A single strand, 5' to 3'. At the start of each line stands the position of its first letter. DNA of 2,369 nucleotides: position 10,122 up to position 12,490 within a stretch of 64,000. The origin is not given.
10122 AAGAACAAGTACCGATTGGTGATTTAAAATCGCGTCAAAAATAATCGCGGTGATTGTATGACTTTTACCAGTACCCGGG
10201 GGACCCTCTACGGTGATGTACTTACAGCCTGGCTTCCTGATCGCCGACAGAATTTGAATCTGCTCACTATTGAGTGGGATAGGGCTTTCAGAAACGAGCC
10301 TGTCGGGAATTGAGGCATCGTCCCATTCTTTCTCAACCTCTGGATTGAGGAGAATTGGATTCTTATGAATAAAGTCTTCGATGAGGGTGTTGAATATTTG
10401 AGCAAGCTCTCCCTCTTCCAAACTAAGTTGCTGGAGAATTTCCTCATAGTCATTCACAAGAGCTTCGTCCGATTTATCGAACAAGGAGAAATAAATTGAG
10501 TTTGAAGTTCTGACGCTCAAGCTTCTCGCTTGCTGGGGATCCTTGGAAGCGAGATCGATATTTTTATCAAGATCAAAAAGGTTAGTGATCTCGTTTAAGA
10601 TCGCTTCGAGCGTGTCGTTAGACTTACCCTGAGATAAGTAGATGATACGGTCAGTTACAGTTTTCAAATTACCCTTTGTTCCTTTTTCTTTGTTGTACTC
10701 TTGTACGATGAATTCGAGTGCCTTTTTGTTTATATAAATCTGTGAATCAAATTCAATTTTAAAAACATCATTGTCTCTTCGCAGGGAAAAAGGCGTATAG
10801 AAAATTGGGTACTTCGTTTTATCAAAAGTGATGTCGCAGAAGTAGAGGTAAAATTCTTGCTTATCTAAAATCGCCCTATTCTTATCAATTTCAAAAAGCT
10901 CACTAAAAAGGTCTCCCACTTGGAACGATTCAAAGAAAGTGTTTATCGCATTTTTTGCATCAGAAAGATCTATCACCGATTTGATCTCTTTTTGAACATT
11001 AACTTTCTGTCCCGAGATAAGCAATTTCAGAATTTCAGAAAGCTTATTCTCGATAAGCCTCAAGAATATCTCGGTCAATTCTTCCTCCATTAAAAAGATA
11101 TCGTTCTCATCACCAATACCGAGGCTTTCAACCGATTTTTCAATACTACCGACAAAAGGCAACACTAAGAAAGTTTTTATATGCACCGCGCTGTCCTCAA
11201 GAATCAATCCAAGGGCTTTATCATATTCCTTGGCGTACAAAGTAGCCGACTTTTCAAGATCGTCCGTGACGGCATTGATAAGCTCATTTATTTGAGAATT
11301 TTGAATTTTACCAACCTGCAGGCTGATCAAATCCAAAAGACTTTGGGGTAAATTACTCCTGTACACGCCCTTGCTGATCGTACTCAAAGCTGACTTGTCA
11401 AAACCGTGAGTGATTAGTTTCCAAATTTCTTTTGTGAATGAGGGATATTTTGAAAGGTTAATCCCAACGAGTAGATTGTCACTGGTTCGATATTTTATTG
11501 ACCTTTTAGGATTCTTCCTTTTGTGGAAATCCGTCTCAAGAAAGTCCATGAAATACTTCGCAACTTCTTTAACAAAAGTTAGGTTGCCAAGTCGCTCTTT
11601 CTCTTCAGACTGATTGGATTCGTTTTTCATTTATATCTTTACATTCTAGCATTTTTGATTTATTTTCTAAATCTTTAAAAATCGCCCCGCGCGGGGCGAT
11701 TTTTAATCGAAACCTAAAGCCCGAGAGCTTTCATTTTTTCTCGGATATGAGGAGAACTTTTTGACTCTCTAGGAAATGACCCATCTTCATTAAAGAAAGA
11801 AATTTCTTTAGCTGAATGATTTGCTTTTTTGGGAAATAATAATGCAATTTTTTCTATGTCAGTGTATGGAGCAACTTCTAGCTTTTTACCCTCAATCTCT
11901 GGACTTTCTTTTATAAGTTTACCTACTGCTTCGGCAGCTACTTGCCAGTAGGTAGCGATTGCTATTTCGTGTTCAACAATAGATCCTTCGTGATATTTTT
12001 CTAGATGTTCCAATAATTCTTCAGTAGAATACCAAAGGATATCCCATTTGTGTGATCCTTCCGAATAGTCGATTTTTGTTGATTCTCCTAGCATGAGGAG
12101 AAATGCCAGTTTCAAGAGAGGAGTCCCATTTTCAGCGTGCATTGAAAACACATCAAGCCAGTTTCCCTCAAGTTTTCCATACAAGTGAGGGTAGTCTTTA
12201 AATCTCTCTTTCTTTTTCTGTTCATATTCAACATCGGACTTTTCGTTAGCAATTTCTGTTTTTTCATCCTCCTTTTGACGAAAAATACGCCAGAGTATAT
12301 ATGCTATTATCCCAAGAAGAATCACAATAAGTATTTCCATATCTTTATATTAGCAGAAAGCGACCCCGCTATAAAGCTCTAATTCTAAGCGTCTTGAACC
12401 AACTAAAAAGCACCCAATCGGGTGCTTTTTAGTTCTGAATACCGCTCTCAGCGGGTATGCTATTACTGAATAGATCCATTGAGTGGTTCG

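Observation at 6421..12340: Three-gene operon centred on a 1518-aa helicase-nuclease-zinc-ribbon fusion, flanked by membrane proteins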

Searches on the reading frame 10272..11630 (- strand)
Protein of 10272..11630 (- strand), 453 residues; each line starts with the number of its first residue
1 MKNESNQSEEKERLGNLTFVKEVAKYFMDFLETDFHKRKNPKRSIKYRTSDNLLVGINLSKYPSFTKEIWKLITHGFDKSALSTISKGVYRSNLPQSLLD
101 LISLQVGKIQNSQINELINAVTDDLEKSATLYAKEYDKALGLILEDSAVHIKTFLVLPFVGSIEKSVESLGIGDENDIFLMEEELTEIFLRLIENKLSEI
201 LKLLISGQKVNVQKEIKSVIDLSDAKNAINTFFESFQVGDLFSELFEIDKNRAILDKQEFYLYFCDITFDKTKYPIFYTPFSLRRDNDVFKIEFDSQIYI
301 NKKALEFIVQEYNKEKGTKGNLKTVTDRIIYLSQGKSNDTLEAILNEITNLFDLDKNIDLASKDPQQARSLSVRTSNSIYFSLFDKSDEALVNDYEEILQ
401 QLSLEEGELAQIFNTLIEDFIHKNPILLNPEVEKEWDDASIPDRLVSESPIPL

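Call 25: search_protein_families(library=pfam, alignment_id=A2, max_evalue=10)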
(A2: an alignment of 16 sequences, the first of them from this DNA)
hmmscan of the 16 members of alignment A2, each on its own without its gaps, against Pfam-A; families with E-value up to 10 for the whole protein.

A. member 1, seq(452 aa): 2 families
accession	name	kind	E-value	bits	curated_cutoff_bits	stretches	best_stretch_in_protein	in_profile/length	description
PF21451.2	NCAP_ISAV_N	-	0.0092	16.7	27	1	287-319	45-77/90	Salmon anemia virus nucleoprotein N-terminal domain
PF23582.1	WH_RGF3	-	0.14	12.7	27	1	88-135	39-86/105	RGF3 winged helix domain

B. families by the number of members that match (of 16 scanned): 24 families
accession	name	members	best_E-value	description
PF23582.1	WH_RGF3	9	0.0086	RGF3 winged helix domain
PF21451.2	NCAP_ISAV_N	8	0.0075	Salmon anemia virus nucleoprotein N-terminal domain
PF11829.13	DUF3349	2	1.5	Protein of unknown function (DUF3349)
PF15508.11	NAAA-beta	2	1.8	beta subunit of N-acylethanolamine-hydrolyzing acid amidase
PF22999.2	LTN1_E3_ligase_6th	1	0.0074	LTN1 family HEAT repeat region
PF11169.13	DUF2956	1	0.048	Protein of unknown function (DUF2956)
PF03120.22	DNA_ligase_OB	1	0.06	NAD-dependent DNA ligase OB-fold domain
PF17432.8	DUF3458_C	1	0.061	Domain of unknown function (DUF3458_C) ARM repeats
PF11514.14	DUF3219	1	0.069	Protein of unknown function (DUF3219)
PF19427.5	Insc_C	1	0.082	Protein inscuteable C-terminal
PF22246.2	NeqB_N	1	0.088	NeqB N-terminal domain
PF14412.12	AHH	1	0.092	A nuclease family of the HNH/ENDO VII superfamily with conserved AHH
PF08112.16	ATP-synt_E_2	1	0.11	ATP synthase epsilon subunit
PF05236.20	TAF4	1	0.12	Transcription initiation factor TFIID component TAF4 family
PF14208.11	DUF4320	1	0.14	Domain of unknown function (DUF4320)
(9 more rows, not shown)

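Call 33: predict_structure(alignment_id=A2)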
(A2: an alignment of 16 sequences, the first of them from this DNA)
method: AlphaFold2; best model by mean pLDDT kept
length: 452 residues; sequences in the alignment: 16
mean_pLDDT: 61.2   pTM: 0.40
mean pLDDT of the five models: 61.2, 60.3, 58.5, 50.3, 48.8
residues with pLDDT >= 90: 56; 70-90: 130; 50-70: 98; < 50: 168
segments of 3 or more residues with pLDDT < 50: 1-57, 80-96, 237-258, 288-291, 321-323, 383-404, 416-452
pLDDT, mean of each block of 10 residues (from residue 1): 31 31 37 34 25 40 60 62 36 44 80 92 91 89 93 91 67 67 88 92 88 90 88 60 30 40 73 69 50 64 70 68 55 59 82 82 77 75 39 37 48 48 40 43 34 30
secondary structure, 60 per line:
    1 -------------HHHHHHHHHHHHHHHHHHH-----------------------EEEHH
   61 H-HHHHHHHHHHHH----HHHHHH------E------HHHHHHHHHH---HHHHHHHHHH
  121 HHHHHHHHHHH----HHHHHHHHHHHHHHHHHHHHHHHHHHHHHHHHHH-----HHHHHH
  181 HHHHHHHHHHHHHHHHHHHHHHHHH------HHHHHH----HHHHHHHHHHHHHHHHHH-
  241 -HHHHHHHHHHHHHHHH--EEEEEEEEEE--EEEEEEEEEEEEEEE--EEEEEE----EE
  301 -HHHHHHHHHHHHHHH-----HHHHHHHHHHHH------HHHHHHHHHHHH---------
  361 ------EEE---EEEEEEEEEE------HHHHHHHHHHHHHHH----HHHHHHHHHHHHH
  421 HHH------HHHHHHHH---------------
elements in order: H14-32 E56-58 H63-74 H79-84 H98-107 H111-131 H136-169 H175-205 H212-217 H222-239 H242-257 E260-269 E272-286 E289-294 H302-316 H322-333 H340-351 E367-369 E373-382 H389-403 H408-423 H430-437

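Call 50: search_protein_representatives(alignment_id=A2)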
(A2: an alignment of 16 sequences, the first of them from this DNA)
Query: 16 sequences, 452 profile positions. Proteins with E-value up to 0.001 (for the whole library): 538; up to 1e-10: 390; up to 1e-30: 223. The best 150 are listed.
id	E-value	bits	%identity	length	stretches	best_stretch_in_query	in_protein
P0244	9.5e-217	736.6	-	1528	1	4-452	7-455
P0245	1.0e-208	710.1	-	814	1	4-452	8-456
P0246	2.8e-188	642.8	-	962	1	3-452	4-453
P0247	8.4e-188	641.2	-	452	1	8-452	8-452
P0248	2.7e-178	609.9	-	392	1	4-387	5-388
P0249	2.2e-176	603.5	-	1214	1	10-452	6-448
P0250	9.6e-170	581.7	-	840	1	8-452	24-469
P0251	1.0e-157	542.0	-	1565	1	6-452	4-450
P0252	2.4e-156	537.5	-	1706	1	8-452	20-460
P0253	2.1e-155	534.4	-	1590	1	4-452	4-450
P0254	3.8e-147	507.2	-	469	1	10-452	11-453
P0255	1.4e-142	492.1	-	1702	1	5-452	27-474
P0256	1.8e-140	485.2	-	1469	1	8-452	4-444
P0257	8.3e-136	469.8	-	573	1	52-452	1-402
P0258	4.3e-135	467.5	-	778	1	13-452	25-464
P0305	4.2e-79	282.9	-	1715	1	11-452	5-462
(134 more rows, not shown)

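Call 63: predict_structure(alignment_id=A3)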
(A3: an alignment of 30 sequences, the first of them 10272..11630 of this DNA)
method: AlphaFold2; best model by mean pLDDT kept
length: 453 residues; sequences in the alignment: 30
mean_pLDDT: 84.5   pTM: 0.64
mean pLDDT of the five models: 84.5, 83.8, 83.1, 82.4, 81.5
residues with pLDDT >= 90: 203; 70-90: 197; 50-70: 41; < 50: 12
segments of 3 or more residues with pLDDT < 50: 1-7, 449-453
pLDDT, mean of each block of 10 residues (from residue 1): 46 72 83 70 88 90 89 76 79 85 93 94 93 93 95 94 84 75 92 94 93 93 93 81 93 90 94 93 90 88 90 87 78 73 91 91 89 93 84 83 82 82 67 75 59 37
secondary structure, 60 per line:
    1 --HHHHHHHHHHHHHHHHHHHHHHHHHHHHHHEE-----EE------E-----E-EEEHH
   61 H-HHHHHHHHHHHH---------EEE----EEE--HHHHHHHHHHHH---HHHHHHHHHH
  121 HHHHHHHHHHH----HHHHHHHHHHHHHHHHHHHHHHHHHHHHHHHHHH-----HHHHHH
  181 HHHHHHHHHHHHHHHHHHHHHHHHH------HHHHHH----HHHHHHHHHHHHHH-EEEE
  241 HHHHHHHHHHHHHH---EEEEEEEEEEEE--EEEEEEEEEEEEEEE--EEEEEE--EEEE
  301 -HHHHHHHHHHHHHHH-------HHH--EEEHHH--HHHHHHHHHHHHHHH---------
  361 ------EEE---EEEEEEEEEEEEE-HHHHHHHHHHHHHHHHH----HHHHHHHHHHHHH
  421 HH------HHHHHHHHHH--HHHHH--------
elements in order: H3-32 E56-58 H63-74 E84-86 E91-93 H96-107 H111-131 H136-169 H175-205 H212-217 H222-235 E237-240 H241-254 E258-269 E272-286 E289-294 E297-300 H302-316 E329-331 H337-351 E367-369 E373-385 H387-403 H408-422 H429-438 H441-445

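Call 94: fold_search(model_id=the predicted structure, library=pdb)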
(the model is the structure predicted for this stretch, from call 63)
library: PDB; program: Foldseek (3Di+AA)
matches with E <= 10: 469; with E <= 0.001: 0
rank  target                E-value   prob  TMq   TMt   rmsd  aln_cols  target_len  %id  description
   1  6qd6_J                2.2e-02  0.15  0.11  0.12  18.6       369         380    9  Molecular scaffolds expand the nanobody toolkit for cryo-EM applications: crystal structure of Mb-cHopQ-Nb207 (released 2019-12-18)
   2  8hr5_A                2.7e-02  0.06  0.07  0.07  26.6       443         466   11  Cryo-EM structure of the CnCas12f1-sgRNA-DNA complex (released 2023-09-06)
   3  3nv5                  4.0e-02  0.09  0.11  0.12  25.6       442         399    7  Crystal Structure of Cytochrome P450 CYP101D2 (released 2010-11-03)
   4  2oez_A                4.2e-02  0.09  0.07  0.12  22.7       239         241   13  Protein of Unknown Function (DUF1342) from Vibrio parahaemolyticus (released 2007-01-30)
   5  4x0r_B                1.5e-01  0.12  0.10  0.19  20.0       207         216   14  Crystal structure of human MxB stalk domain (released 2014-12-10)
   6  7mwr_B                1.6e-01  0.08  0.10  0.16  23.0       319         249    9  Structure of De Novo designed beta sheet heterodimer LHD101A53/B4 (released 2022-01-19)
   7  7xge_G                1.7e-01  0.44  0.16  0.33  10.8       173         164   14  Crystal structure of MCL-1 in complex with computationally designed inhibitor protein (released 2022-07-20)
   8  6k5l_A                2.0e-01  0.09  0.13  0.11  30.6       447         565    9  The crystal structure of isocitrate dehydrogenase kinase/phosphatase wtih two Mn2+ from E. coli (released 2019-07-03)
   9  3eps_A                2.1e-01  0.12  0.12  0.10  24.2       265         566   10  The crystal structure of isocitrate dehydrogenase kinase/phosphatase from E. coli (released 2010-04-14)
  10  4uos                  2.5e-01  0.44  0.16  0.33  10.8       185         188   17  Thermodynamic hyperstability in parametrically designed helical bundles (released 2014-11-05)
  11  7xge_A                2.5e-01  0.25  0.15  0.28  10.6       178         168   15  Crystal structure of MCL-1 in complex with computationally designed inhibitor protein (released 2022-07-20)
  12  7xgg_A                2.5e-01  0.23  0.15  0.27  11.1       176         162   12  Crystal structure of BCL-xL in complex with computationally designed inhibitor protein (released 2022-07-20)
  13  7uzf_G                3.5e-01  0.02  0.09  0.11  41.3       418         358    8  Rat Kidney V-ATPase with SidK, State 1 (released 2023-11-22)
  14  8hfh                  3.7e-01  0.06  0.06  0.08  18.4       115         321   16  CENP-E motor domain in complex with AMPPNP and Mg2+ (released 2023-03-08)
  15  3ljb_B                3.9e-01  0.16  0.14  0.24  13.6       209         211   12  Structural basis of oligomerisation in the MxA stalk (released 2010-05-05)
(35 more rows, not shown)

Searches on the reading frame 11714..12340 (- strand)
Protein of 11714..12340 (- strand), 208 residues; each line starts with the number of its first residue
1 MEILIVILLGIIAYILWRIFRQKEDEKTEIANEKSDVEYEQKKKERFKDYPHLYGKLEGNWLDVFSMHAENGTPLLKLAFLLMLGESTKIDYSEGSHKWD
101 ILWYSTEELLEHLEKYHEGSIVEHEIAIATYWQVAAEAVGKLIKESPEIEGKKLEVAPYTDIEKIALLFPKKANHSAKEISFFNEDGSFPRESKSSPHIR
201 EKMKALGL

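Call 5: search_protein_families(library=pfam, proteins=[window:11714-12340:-], max_evalue=0.01)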
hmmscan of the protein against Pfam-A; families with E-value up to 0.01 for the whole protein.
window:11714-12340:- (208 aa): 0 families

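Call 6: search_protein_families(library=padloc, proteins=[window:11714-12340:-], max_evalue=0.01)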
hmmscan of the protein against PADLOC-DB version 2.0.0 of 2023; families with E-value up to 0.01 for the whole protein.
window:11714-12340:- (208 aa): 0 families

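Call 7: search_protein_families(library=ncbifam, proteins=[window:11714-12340:-], max_evalue=0.001)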
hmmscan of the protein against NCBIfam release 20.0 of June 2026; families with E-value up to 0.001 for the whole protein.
window:11714-12340:- (208 aa): 0 families

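Call 46: find_homologous_proteins(query=window:11714-12340:-, max_evalue=0.001)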
Query window:11714-12340:- (208 aa): 418 proteins with E <= 0.001 among 689 candidates; the best 120 are listed.
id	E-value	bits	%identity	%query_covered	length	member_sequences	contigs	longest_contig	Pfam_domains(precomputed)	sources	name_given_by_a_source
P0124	6.2e-132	456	100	100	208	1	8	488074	-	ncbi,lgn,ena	-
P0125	3.2e-104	365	79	94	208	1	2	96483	-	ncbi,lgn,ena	-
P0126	3.9e-103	362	80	99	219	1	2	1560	-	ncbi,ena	-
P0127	3.3e-102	359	78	100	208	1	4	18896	-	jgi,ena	jgi:hypothetical protein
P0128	2.9e-100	352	77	99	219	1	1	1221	-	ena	-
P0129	5.8e-100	351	78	92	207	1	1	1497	-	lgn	-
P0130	9.6e-99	347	75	94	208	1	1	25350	-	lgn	-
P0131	2.6e-98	346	77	92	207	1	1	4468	-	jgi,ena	-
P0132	1.8e-97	343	75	100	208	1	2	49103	-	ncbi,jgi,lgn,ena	-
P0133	3.9e-97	342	75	92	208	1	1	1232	-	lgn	-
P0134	7.9e-97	341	76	99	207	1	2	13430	-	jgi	jgi:hypothetical protein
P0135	9.0e-97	341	75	92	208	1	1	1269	-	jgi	jgi:hypothetical protein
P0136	3.9e-96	339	77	98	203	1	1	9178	-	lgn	-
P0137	1.6e-95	337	73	100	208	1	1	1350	-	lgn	-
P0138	4.3e-95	335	73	100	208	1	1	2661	-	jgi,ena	-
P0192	5.3e-83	296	68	99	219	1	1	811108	-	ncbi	-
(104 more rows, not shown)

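Call 47: find_encoding_contigs(protein=P0125, flank=10000, max_places=2)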
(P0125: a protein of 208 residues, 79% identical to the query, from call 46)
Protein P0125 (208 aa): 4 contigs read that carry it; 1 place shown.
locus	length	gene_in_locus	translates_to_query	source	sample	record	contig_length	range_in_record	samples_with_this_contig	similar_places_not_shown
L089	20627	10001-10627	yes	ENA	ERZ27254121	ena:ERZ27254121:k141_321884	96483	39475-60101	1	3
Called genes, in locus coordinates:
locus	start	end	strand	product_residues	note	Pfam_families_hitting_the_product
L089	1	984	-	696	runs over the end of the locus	PF03235:GmrSD_N, PF07510:GmrSD_C, PF18899:DUF5655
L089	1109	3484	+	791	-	PF04313:HSDR_N (faint), PF00270:DEAD (weak), PF04851:ResIII, PF18766:SWI2_SNF2, PF00271:Helicase_C (faint), PF08463:EcoEI_R_C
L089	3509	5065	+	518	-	PF12161:HsdM_N (weak), PF02384:N6_Mtase, PF20473:MmeI_Mtase (faint)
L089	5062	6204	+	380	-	PF01420:Methylase_S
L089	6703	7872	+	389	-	PF01935:DUF87 (weak), PF10412:TrwB_AAD_bind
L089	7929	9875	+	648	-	PF00580:UvrD-helicase, PF13245:AAA_19, PF01443:Viral_helicase1 (faint), PF00580:UvrD-helicase, PF13361:UvrD_C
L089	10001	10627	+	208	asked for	-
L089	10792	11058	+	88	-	PF14452:Multi_ubiq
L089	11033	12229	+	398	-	PF20590:DUF6791, PF00899:ThiF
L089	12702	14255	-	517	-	PF00239:Resolvase, PF07508:Recombinase, PF13408:Zn_ribbon_recom (weak)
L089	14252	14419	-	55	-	-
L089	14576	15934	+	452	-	-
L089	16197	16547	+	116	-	PF13560:HTH_31 (weak), PF01381:HTH_3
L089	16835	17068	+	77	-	-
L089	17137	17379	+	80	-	-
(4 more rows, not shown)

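Call 72: find_encoding_contigs(protein=P0192, flank=8000, max_places=1)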
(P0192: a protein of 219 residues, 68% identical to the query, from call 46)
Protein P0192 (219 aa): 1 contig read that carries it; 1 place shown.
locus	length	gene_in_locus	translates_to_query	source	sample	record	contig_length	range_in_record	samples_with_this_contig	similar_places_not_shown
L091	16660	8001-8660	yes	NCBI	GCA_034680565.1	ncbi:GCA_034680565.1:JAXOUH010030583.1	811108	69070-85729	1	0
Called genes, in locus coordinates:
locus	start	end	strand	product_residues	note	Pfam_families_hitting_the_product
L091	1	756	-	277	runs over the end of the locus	PF00089:Trypsin, PF13365:Trypsin_2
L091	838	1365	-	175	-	-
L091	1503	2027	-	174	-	-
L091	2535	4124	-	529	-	PF00239:Resolvase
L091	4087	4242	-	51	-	-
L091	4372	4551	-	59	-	-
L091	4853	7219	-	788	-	-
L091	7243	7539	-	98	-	-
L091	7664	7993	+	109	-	-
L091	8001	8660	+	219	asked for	-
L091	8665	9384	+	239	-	-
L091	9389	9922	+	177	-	-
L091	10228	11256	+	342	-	-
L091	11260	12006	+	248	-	-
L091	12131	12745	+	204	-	-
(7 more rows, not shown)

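Call 73: find_encoding_contigs(protein=P0132, flank=8000, max_places=1)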
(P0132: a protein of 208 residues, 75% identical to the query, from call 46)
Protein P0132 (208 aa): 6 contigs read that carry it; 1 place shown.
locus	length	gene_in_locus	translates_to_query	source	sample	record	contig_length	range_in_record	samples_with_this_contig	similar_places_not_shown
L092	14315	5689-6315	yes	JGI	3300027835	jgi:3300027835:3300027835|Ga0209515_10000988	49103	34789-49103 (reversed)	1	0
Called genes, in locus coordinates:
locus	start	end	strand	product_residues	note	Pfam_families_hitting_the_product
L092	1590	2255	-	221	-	-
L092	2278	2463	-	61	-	PF08279:HTH_11 (weak), PF12728:HTH_17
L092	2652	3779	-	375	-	-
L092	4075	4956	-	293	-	-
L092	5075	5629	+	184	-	PF00574:CLP_protease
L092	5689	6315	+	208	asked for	-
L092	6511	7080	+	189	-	-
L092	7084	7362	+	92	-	PF14213:DUF4325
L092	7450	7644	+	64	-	-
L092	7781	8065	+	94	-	-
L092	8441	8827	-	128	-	-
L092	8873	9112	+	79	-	-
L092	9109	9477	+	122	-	PF00293:NUDIX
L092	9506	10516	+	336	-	PF13310:Virulence_RhuM, PF02661:Fic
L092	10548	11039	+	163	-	-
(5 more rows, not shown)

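Call 91: search_protein_families(library=phrogs, proteins=[window:11714-12340:-], max_evalue=0.001)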
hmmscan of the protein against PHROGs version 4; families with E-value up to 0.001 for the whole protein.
window:11714-12340:- (208 aa): 0 families
